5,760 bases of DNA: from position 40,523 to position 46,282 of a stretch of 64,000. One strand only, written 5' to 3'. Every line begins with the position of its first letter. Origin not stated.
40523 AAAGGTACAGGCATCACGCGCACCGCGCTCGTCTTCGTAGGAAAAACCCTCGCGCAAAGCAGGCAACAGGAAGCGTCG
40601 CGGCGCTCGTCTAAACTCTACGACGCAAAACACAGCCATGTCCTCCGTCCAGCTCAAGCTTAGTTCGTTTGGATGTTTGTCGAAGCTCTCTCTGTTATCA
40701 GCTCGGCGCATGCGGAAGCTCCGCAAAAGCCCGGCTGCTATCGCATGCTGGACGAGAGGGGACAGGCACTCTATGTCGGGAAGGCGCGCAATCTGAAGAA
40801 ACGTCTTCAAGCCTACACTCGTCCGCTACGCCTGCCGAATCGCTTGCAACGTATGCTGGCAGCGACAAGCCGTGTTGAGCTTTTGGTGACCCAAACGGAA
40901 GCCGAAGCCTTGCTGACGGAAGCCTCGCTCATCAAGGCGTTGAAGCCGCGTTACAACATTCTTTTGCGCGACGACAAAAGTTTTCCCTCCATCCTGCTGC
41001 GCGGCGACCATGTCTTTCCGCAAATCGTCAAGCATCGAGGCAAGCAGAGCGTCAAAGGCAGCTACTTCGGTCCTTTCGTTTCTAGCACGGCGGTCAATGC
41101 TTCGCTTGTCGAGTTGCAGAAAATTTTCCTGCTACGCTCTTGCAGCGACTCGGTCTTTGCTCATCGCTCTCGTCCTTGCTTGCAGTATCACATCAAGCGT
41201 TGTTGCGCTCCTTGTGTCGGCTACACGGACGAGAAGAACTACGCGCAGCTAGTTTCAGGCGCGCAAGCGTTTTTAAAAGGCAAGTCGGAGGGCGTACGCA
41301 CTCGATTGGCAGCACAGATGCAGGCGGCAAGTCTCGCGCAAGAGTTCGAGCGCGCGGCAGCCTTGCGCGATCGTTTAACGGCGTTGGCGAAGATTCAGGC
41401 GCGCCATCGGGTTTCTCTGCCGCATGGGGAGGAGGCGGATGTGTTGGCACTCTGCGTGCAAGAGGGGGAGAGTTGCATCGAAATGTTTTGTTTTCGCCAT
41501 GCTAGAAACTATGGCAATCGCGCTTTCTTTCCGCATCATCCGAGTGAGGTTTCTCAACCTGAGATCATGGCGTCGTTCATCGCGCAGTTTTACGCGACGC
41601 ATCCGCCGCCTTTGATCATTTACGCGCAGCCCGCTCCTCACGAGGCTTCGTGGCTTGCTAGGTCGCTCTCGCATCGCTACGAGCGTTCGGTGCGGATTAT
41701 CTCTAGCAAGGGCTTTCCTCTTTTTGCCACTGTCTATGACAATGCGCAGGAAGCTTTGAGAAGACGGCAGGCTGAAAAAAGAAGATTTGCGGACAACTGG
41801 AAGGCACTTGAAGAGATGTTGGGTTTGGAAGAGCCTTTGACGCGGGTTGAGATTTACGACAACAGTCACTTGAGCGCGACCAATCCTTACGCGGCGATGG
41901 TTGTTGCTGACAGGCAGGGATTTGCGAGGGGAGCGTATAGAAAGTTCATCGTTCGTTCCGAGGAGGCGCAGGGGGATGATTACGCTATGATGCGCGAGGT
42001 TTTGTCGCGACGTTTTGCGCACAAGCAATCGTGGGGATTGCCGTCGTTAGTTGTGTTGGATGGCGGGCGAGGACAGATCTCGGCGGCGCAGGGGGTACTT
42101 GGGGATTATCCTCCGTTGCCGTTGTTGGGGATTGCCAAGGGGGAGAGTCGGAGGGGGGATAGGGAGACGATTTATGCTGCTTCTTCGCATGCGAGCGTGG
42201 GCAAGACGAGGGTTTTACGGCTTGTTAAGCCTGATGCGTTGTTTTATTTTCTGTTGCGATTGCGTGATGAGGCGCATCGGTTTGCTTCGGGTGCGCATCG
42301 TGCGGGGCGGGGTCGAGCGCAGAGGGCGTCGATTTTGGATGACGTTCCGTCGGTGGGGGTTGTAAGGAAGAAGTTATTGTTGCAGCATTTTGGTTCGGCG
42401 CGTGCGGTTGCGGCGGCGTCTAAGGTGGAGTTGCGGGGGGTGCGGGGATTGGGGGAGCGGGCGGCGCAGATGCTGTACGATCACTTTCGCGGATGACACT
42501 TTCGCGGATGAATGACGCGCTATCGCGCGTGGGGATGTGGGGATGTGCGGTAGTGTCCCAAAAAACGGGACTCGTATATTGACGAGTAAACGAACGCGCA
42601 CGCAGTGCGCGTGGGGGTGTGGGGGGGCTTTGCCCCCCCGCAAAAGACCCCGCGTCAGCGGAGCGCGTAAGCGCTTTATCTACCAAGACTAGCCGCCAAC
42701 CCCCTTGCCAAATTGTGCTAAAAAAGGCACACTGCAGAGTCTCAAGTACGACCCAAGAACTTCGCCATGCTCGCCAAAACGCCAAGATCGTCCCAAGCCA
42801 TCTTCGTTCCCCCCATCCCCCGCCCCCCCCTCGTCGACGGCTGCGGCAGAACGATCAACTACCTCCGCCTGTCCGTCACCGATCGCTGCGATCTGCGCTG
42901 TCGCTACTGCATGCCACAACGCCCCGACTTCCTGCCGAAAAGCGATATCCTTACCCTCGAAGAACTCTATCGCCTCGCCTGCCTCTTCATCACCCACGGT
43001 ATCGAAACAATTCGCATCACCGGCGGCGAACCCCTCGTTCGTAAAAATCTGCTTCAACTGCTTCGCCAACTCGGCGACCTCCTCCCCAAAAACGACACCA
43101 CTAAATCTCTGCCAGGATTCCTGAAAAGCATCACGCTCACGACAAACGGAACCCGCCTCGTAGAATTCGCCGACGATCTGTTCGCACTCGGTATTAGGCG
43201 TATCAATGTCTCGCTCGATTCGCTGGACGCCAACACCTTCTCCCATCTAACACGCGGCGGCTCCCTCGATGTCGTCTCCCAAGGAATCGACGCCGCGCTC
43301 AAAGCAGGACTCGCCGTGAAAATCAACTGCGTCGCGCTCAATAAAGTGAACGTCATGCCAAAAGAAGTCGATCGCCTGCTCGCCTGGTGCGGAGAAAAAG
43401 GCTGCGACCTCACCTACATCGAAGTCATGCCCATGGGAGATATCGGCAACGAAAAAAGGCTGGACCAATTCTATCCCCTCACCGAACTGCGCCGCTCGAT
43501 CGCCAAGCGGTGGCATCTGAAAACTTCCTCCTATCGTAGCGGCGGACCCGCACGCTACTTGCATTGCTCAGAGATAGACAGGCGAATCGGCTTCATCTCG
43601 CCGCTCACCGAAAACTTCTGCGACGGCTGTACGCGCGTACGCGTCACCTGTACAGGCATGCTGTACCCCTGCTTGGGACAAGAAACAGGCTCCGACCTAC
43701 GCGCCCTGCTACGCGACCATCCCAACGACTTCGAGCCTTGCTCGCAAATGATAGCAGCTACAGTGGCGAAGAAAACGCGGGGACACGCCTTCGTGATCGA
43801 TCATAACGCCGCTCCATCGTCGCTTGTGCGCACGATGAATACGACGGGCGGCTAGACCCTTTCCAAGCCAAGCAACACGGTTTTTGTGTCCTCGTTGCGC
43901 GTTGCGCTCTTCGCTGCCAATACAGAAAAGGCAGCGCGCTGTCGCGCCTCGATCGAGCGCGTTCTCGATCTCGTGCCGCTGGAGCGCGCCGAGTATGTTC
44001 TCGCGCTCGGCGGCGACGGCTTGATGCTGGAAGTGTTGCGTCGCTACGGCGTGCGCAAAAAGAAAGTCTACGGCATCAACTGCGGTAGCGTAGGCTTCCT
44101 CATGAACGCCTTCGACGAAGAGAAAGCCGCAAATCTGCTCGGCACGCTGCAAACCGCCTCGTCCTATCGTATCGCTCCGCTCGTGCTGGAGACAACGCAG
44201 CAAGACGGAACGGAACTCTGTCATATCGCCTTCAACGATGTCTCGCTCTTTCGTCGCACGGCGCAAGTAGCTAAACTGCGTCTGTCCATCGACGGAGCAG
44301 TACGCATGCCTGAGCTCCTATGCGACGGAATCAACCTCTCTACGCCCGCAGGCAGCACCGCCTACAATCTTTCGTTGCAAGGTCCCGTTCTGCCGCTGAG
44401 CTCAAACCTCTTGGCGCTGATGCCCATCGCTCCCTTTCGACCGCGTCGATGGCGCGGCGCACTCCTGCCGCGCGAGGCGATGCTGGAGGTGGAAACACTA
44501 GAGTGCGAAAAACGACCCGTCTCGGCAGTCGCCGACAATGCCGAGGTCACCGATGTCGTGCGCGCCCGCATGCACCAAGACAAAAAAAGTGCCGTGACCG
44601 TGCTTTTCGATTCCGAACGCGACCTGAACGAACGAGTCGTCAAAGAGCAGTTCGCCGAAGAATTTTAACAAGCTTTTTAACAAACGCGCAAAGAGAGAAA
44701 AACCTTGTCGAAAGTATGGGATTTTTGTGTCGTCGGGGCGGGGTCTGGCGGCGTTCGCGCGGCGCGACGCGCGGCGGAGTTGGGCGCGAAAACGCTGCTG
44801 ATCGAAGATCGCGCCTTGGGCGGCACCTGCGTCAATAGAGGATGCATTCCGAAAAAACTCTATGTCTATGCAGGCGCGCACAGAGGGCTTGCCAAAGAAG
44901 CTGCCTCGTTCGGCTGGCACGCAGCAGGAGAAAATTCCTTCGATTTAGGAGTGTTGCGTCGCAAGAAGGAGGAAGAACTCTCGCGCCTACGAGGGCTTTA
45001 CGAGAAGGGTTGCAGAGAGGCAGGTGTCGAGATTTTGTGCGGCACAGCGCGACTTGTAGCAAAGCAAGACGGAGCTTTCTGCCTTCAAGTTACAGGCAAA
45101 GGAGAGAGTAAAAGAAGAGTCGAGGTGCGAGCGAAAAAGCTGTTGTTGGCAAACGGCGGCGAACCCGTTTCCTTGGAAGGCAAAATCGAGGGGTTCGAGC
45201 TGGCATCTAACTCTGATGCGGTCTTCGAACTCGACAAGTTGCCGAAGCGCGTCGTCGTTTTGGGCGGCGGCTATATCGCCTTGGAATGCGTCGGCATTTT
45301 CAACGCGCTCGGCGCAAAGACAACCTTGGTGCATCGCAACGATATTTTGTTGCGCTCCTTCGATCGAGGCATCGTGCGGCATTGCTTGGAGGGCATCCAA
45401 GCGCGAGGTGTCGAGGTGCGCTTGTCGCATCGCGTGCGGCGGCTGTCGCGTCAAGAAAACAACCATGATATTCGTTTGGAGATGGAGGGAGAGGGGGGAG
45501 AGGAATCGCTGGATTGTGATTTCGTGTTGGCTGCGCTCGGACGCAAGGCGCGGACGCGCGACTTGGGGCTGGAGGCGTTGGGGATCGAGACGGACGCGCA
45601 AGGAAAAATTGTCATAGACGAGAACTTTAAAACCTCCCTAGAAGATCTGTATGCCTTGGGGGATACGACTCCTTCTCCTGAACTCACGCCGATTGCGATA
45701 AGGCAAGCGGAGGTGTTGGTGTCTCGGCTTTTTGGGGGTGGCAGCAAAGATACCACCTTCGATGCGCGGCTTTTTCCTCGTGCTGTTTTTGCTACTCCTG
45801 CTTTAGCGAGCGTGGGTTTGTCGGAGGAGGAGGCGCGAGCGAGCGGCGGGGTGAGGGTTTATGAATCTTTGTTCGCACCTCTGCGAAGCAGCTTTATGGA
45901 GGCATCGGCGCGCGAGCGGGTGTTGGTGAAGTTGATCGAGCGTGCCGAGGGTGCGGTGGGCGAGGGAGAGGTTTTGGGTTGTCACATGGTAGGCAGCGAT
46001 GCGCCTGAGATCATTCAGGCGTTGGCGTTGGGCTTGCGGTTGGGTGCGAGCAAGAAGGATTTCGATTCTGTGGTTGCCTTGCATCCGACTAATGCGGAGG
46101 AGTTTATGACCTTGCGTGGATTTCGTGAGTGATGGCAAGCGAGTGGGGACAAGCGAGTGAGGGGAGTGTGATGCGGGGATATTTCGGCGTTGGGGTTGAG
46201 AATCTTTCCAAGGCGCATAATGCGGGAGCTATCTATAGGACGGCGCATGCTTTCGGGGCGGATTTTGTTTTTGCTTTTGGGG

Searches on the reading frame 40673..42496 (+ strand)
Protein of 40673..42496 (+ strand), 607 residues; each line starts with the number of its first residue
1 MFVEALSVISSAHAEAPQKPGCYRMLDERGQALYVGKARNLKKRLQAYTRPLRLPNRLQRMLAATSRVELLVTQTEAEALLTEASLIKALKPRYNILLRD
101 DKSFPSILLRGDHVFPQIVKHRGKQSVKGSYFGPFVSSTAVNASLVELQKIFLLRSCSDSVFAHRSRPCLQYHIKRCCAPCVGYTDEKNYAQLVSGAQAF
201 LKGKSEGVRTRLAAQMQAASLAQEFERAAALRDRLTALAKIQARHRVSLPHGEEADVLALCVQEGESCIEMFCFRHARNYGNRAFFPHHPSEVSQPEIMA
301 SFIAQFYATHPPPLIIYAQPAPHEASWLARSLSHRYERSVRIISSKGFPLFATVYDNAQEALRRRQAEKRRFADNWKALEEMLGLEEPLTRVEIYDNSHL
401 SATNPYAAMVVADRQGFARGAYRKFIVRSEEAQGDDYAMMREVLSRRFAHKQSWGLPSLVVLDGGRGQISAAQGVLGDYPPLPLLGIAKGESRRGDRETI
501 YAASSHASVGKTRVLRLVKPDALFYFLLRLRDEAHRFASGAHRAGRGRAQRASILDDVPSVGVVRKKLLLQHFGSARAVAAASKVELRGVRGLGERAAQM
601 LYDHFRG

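Call 16: search_protein_families(library=ncbifam, proteins=[window:40673-42496:+])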
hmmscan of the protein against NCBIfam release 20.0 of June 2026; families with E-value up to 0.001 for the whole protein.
window:40673-42496:+ (607 aa): 15 families
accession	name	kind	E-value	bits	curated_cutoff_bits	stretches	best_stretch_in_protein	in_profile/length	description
TIGR00194.1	uvrC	equivalog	1.8e-138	462.8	285.45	1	14-584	6-572/574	excinuclease ABC subunit UvrC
NF001824.0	PRK00558.1-5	equivalog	2.9e-115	386.1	451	1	12-605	10-644/652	excinuclease ABC subunit UvrC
NF011260.0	PRK14666.1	equivalog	3.6e-101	340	649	2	14-316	7-312/698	excinuclease ABC subunit C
NF011263.0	PRK14669.1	equivalog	1.7e-90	304.4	1108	1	16-606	10-603/624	excinuclease ABC subunit C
NF011262.0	PRK14668.1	equivalog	5.2e-88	295.8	544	1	11-601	8-573/577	excinuclease ABC subunit C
NF011261.0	PRK14667.1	equivalog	8.1e-80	268.9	818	1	14-589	11-550/567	excinuclease ABC subunit C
NF011266.0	PRK14672.1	equivalog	1.1e-69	235.5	1504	2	14-349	16-344/691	excinuclease ABC subunit C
NF005906.0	PRK07883.1-4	equivalog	6.9e-57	193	495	1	15-294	211-491/563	DEDD exonuclease domain-containing protein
NF011264.0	PRK14670.1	equivalog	1.3e-52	178.9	1021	1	13-574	12-558/602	excinuclease ABC subunit C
NF005907.0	PRK07883.1-5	equivalog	2.8e-40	138.3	454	1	15-354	226-561/584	DEDD exonuclease domain-containing protein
NF005905.0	PRK07883.1-3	equivalog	9.1e-32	110.4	508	1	14-246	221-451/581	DEDD exonuclease domain-containing protein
NF005904.0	PRK07883.1-2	equivalog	6.9e-29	100.6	969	1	15-282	228-495/584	DEDD exonuclease domain-containing protein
NF007833.0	PRK10545.1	equivalog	2.8e-16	59.5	367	1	14-193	29-205/289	excinuclease Cho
NF005903.0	PRK07883.1-1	equivalog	3.5e-15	55.5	1038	1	16-238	245-464/642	DEDD exonuclease domain-containing protein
NF010337.0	PRK13766.1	equivalog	2.8e-06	25.7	610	1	548-602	718-772/781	Hef nuclease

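Call 23: find_homologous_proteins(query=window:40673-42496:+, max_evalue=1e-100)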
Query window:40673-42496:+ (607 aa): 7918 proteins with E <= 1e-100 among 8000 candidates; the best 120 are listed.
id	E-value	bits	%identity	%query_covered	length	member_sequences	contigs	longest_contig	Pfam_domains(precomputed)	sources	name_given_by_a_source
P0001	0.0e+0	1310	96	100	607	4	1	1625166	PF12826.14,PF27096.1,PF14520.13,PF02151.26,PF01541.31,PF22920.3,PF08459.18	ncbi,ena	-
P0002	0.0e+0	1198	88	100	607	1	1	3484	PF12826.14,PF27096.1,PF14520.13,PF02151.26,PF01541.31,PF22920.3,PF08459.18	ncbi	-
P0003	0.0e+0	1150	84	100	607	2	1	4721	PF12826.14,PF27096.1,PF14520.13,PF02151.26,PF01541.31,PF22920.3,PF08459.18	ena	-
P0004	0.0e+0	1136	84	100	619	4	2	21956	PF12826.14,PF27096.1,PF02151.26,PF01541.31,PF22920.3,PF08459.18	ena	-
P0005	0.0e+0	1128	83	100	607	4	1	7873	PF12826.14,PF27096.1,PF02151.26,PF01541.31,PF22920.3,PF08459.18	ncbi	-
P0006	0.0e+0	1113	83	100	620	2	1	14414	PF12826.14,PF27096.1,PF14520.13,PF02151.26,PF01541.31,PF22920.3,PF08459.18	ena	-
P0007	0.0e+0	1037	78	100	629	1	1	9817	PF12826.14,PF27096.1,PF14520.13,PF02151.26,PF01541.31,PF22920.3,PF08459.18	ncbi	-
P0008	1.2e-261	887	65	100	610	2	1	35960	PF27096.1,PF14520.13,PF02151.26,PF01541.31,PF22920.3,PF08459.18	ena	-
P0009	1.8e-261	887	65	100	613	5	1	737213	PF12826.14,PF27096.1,PF14520.13,PF02151.26,PF01541.31,PF22920.3,PF08459.18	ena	-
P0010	4.2e-258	876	65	100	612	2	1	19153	PF12826.14,PF27096.1,PF14520.13,PF02151.26,PF01541.31,PF22920.3,PF08459.18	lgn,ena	-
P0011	2.9e-178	612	50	99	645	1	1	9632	PF12826.14,PF27096.1,PF14520.13,PF02151.26,PF01541.31,PF22920.3,PF08459.18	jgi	-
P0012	2.3e-177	609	50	100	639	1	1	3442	PF12826.14,PF27096.1,PF14520.13,PF02151.26,PF01541.31,PF22920.3,PF08459.18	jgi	-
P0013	2.4e-177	609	50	99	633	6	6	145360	PF27096.1,PF14520.13,PF02151.26,PF01541.31,PF22920.3,PF08459.18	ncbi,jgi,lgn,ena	jgi:excinuclease ABC subunit C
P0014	4.3e-177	608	50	99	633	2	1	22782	PF27096.1,PF14520.13,PF02151.26,PF01541.31,PF22920.3,PF08459.18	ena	-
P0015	4.9e-177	608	50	99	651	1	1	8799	PF12826.14,PF27096.1,PF14520.13,PF02151.26,PF01541.31,PF22920.3,PF08459.18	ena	-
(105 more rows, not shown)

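Call 24: find_encoding_contigs(protein=P0001, flank=10000, max_places=3)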
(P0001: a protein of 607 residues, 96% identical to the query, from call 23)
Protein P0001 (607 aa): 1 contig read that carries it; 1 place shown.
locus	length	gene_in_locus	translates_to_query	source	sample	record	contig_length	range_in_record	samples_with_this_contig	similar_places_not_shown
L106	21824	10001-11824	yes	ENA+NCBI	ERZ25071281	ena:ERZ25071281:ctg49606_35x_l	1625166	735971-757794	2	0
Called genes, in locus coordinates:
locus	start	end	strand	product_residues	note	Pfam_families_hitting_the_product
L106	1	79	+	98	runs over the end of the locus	PF00216:Bac_DNA_binding, PF18291:HU-HIG (weak)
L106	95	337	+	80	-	PF06305:LapA_dom (weak)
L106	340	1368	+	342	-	PF06180:CbiK (faint), PF01903:CbiX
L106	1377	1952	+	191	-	-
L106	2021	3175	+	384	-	-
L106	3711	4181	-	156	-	-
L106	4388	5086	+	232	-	PF02570:CbiC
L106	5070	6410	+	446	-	PF00590:TP_methylase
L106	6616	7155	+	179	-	PF00590:TP_methylase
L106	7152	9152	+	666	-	PF01890:CbiG_C, PF00590:TP_methylase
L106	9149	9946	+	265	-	PF00590:TP_methylase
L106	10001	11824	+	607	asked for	PF01541:GIY-YIG, PF27096:UvrC_M, PF02151:UVR, PF12826:HHH_2 (faint), PF22920:UvrC_RNaseH, PF08459:UvrC_RNaseH_dom, PF14520:HHH_5 (weak)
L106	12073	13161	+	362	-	PF04055:Radical_SAM, PF06463:Mob_synth_C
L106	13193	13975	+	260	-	PF01513:NAD_kinase (weak), PF20143:NAD_kinase_C (weak)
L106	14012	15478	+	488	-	PF07992:Pyr_redox_2, PF12831:FAD_oxidored, PF00070:Pyr_redox, PF02852:Pyr_redox_dim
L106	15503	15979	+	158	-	PF00588:SpoU_methylase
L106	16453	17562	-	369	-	-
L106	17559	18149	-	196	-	-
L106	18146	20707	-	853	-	PF00133:tRNA-synt_1, PF09334:tRNA-synt_1g, PF13603:tRNA-synt_1_2, PF00133:tRNA-synt_1, PF09334:tRNA-synt_1g (weak), PF08264:Anticodon_1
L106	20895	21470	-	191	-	PF12100:DUF3576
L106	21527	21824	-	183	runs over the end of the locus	PF01936:NYN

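Call 25: find_encoding_contigs(protein=P0004, flank=10000, max_places=3)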
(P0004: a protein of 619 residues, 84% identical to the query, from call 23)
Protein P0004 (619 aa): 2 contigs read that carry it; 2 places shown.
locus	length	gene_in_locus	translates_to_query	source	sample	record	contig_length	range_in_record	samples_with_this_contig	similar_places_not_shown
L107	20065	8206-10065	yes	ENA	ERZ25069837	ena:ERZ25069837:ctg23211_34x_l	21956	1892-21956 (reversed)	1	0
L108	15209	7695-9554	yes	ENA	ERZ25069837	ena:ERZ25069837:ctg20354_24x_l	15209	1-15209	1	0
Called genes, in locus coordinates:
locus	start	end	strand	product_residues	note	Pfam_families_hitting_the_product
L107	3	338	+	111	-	?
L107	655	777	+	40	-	-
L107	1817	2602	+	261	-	PF01555:N6_N4_Mtase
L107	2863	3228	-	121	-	-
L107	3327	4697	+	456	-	PF00590:TP_methylase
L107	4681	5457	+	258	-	PF00590:TP_methylase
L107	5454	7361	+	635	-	PF01890:CbiG_C, PF00590:TP_methylase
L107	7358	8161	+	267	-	PF00590:TP_methylase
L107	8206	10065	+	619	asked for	PF01541:GIY-YIG, PF27096:UvrC_M, PF02151:UVR, PF22920:UvrC_RNaseH, PF08459:UvrC_RNaseH_dom, PF12826:HHH_2 (weak)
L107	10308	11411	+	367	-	PF04055:Radical_SAM, PF06463:Mob_synth_C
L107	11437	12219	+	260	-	PF01513:NAD_kinase (weak), PF20143:NAD_kinase_C (weak)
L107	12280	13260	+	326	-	PF01134:GIDA (faint), PF07992:Pyr_redox_2, PF12831:FAD_oxidored, PF13738:Pyr_redox_3 (faint), PF00070:Pyr_redox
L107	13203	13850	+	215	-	PF07992:Pyr_redox_2, PF02852:Pyr_redox_dim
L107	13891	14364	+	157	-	PF00588:SpoU_methylase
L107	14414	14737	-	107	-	-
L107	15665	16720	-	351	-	-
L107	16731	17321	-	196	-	-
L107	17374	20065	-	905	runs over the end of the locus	-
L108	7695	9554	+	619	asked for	PF01541:GIY-YIG, PF27096:UvrC_M, PF02151:UVR, PF22920:UvrC_RNaseH, PF08459:UvrC_RNaseH_dom, PF12826:HHH_2 (weak)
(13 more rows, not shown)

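Call 26: find_encoding_contigs(protein=P0009, flank=10000, max_places=3)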
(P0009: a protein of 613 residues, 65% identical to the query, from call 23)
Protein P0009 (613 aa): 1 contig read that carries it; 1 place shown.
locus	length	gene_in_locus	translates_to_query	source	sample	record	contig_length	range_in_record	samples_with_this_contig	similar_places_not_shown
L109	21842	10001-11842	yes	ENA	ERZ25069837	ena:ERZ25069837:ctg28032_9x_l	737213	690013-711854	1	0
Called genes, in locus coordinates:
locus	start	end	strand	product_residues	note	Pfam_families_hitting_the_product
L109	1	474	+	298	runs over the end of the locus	PF02571:CbiJ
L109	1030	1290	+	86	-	PF06305:LapA_dom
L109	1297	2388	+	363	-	PF06180:CbiK (faint), PF01903:CbiX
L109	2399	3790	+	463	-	PF02086:MethyltransfD12 (faint), PF01555:N6_N4_Mtase, PF05315:ICEA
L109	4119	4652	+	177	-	PF02570:CbiC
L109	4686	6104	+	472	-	PF00590:TP_methylase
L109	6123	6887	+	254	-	PF00590:TP_methylase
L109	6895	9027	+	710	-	-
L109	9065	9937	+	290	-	-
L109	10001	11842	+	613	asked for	PF01541:GIY-YIG, PF27096:UvrC_M, PF02151:UVR (weak), PF22920:UvrC_RNaseH, PF08459:UvrC_RNaseH_dom, PF12826:HHH_2, PF14520:HHH_5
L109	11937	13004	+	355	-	PF04055:Radical_SAM, PF06463:Mob_synth_C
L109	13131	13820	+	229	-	PF01513:NAD_kinase (weak), PF20143:NAD_kinase_C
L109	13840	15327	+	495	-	PF01262:AlaDh_PNT_C (faint), PF07992:Pyr_redox_2, PF12831:FAD_oxidored (weak), PF00070:Pyr_redox, PF02852:Pyr_redox_dim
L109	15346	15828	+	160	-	PF00588:SpoU_methylase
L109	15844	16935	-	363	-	-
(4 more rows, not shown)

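Call 51: search_protein_families(library=pfam, proteins=[L106:2021-3175:+, L106:3711-4181:-, L107:14414-14737:-, L107:15665-16720:-], max_evalue=0.01)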
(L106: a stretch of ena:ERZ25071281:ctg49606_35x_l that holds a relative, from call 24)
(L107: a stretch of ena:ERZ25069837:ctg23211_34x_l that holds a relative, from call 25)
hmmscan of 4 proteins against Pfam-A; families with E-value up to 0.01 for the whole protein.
L106:2021-3175:+ (384 aa): 0 families

L106:3711-4181:- (156 aa): 0 families

L107:14414-14737:- (107 aa): 0 families

L107:15665-16720:- (351 aa): 0 families

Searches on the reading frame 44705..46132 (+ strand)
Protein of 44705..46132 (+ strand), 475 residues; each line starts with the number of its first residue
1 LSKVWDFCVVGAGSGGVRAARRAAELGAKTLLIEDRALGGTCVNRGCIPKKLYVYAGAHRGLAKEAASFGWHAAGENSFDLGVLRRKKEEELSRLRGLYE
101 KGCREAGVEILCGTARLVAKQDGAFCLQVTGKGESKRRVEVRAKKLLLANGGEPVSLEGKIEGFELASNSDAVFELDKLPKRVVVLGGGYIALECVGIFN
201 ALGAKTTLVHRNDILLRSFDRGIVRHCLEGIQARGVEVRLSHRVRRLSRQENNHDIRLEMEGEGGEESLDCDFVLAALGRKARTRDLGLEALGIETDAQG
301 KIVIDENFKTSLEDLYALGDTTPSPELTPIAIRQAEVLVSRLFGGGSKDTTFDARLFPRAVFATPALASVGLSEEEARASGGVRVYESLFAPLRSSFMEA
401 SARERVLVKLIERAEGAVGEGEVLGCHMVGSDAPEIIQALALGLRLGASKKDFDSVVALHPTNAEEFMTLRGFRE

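Call 16: search_protein_families(library=ncbifam, proteins=[window:44705-46132:+])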
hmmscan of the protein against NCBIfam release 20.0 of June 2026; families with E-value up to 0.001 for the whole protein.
window:44705-46132:+ (475 aa): 64 families (the best 25 are shown)
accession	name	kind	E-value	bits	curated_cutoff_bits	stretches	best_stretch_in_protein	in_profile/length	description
NF004776.0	PRK06116.1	equivalog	2.4e-130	435.6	480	1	1-471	1-450/450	glutathione-disulfide reductase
TIGR01424.1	gluta_reduc_2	equivalog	3e-119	398.5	606.05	1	5-471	3-446/446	glutathione-disulfide reductase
TIGR01421.1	gluta_reduc_1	equivalog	9.9e-113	377.7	556.15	1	4-471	2-450/450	glutathione-disulfide reductase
TIGR01350.1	lipoamide_DH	equivalog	2.4e-87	293.6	408.8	1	5-466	2-446/461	dihydrolipoyl dehydrogenase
TIGR01438.1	TGR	subfamily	1.5e-85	287.9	475.85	1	5-470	3-468/485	thioredoxin and glutathione reductase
TIGR01423.1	trypano_reduc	equivalog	5e-76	256.2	738.1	1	2-471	1-471/486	trypanothione-disulfide reductase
TIGR02053.1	MerA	equivalog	1.3e-72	245.3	454.45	1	6-466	2-445/465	mercury(II) reductase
NF005884.0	PRK07846.1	equivalog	4.5e-66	223.4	501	1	3-453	2-429/454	mycothione reductase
NF004992.0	PRK06370.1-4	equivalog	1e-64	218.7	629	1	2-470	2-451/459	FAD-containing oxidoreductase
NF004943.0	PRK06292.2-1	equivalog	8.6e-64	216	432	1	5-466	4-447/456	dihydrolipoyl dehydrogenase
NF004946.0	PRK06292.2-4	subfamily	4.7e-61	207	634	1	5-465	4-461/487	dihydrolipoyl dehydrogenase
NF004945.0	PRK06292.2-3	equivalog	8.8e-60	202.9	494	1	4-467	3-445/457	dihydrolipoyl dehydrogenase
NF004991.0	PRK06370.1-3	subfamily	2.3e-58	198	620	1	4-467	35-480/509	FAD-containing oxidoreductase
TIGR03452.1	mycothione_red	equivalog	3.7e-58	197.5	635.65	1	5-454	3-431/452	mycothione reductase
NF003585.0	PRK05249.1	equivalog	3.2e-57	194.2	465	1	4-465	6-448/464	Si-specific NAD(P)(+) transhydrogenase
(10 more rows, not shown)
